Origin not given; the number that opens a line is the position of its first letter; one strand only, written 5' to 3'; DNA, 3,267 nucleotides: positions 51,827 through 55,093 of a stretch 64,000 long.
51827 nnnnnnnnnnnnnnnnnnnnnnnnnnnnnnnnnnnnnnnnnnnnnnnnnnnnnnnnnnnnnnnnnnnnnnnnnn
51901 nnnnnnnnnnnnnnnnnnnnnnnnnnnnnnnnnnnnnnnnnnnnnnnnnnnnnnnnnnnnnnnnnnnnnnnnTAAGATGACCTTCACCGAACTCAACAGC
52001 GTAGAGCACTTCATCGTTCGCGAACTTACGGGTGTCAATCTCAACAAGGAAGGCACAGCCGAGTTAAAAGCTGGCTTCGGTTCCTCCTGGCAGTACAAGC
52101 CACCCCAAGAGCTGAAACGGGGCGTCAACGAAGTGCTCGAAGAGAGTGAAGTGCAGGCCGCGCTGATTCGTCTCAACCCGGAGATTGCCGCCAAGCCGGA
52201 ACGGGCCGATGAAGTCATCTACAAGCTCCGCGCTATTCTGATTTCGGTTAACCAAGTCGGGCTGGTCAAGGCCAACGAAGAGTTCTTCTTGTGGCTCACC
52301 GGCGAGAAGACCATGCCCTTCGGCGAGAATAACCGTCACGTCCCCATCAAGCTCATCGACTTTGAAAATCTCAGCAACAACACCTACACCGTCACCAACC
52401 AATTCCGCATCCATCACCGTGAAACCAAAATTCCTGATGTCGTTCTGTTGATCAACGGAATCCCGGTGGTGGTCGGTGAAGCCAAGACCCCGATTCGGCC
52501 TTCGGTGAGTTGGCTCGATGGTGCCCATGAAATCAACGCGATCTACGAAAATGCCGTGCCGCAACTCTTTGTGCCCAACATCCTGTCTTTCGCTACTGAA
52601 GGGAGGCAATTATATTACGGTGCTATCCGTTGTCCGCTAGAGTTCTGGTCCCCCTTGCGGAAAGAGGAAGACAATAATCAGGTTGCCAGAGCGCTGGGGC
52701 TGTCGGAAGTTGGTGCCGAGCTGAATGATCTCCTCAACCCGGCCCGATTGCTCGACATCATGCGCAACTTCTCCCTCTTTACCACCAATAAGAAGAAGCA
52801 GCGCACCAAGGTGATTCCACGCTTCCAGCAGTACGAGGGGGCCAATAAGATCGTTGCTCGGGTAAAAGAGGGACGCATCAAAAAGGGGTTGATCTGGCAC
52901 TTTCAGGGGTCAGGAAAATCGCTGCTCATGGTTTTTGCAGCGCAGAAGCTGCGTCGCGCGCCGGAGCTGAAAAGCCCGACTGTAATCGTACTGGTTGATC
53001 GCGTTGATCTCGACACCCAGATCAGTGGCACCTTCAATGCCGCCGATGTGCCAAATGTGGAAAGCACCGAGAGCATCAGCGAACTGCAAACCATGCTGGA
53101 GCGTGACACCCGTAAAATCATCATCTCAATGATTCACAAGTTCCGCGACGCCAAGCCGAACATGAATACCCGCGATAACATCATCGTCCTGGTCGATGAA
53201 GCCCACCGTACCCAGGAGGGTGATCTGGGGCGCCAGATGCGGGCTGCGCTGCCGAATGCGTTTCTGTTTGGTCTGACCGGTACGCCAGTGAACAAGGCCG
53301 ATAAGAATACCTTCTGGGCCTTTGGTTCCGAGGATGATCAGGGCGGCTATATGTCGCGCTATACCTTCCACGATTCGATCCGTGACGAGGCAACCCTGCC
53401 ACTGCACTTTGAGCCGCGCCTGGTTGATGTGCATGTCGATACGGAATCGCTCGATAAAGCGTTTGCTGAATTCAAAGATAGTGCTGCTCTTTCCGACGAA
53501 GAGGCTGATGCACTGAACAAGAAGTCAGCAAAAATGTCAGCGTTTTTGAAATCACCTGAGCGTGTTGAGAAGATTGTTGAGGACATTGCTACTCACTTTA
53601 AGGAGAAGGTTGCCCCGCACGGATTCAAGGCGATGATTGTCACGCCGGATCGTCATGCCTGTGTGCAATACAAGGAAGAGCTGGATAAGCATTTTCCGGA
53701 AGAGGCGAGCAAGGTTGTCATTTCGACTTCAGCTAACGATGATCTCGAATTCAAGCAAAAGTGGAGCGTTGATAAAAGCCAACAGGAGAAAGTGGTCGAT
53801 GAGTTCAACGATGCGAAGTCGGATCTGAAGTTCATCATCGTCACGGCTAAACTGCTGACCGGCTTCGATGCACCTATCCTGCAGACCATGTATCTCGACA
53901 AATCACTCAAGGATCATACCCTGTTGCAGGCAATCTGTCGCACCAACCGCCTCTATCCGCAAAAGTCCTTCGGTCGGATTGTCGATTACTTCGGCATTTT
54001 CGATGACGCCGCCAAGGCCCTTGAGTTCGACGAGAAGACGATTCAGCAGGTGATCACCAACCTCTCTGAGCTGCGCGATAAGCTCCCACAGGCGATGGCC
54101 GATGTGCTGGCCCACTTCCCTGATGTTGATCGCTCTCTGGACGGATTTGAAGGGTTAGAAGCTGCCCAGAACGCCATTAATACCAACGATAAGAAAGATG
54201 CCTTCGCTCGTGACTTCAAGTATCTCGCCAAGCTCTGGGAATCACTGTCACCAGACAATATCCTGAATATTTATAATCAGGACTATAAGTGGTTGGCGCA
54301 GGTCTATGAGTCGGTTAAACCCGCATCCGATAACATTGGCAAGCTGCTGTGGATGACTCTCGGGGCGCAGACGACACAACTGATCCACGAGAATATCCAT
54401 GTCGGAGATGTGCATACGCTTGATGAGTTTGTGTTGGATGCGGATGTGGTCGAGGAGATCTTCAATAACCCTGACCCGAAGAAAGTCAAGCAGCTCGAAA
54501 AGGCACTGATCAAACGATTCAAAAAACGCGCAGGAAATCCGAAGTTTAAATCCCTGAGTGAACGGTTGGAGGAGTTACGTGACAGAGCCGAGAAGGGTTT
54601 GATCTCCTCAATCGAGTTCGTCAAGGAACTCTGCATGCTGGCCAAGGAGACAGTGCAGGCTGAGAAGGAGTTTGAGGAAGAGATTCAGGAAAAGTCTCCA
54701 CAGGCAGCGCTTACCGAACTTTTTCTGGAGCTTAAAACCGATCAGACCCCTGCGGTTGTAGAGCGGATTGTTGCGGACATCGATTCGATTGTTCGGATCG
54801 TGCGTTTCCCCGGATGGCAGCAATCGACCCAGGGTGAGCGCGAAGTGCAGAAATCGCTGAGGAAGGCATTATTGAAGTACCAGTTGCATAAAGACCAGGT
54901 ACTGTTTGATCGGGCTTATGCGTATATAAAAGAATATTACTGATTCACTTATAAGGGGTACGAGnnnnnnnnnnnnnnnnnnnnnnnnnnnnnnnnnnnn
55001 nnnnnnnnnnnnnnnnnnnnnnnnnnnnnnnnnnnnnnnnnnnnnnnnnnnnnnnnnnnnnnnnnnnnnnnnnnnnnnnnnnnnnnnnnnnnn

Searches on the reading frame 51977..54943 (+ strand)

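Call 88: search_protein_families(library=pfam, proteins=[window:51977-54943:+], max_evalue=0.001)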
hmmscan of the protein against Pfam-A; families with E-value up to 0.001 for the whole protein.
window:51977-54943:+ (988 aa): 7 families
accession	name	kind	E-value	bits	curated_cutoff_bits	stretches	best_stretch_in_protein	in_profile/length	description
PF18766.7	SWI2_SNF2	-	2.3e-72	243.7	26.7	1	284-503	1-215/221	SWI2/SNF2 ATPase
PF04313.20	HSDR_N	-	4.8e-28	98.8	25.1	1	38-216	21-191/198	Type I restriction enzyme R protein N terminus (HSDR_N)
PF22679.2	T1R_D3-like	-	1.4e-23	84.5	27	1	601-671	84-156/158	Type I restriction enzyme subunit R domain 3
PF04851.21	ResIII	-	1.4e-22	80.8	22.5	1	281-438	4-163/164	Type III restriction enzyme, res subunit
PF00270.35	DEAD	-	3.2e-06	27.4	26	1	311-426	24-143/167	DEAD/DEAH box helicase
PF11867.13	T1RH-like_C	-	0.00011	22.1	26.8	1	724-901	46-236/329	Type I restriction enzyme HindI endonuclease subunit-like, C-terminal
PF17621.7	DUF5508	-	0.00048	19.8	27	1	728-854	19-142/263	Family of unknown function (DUF5508)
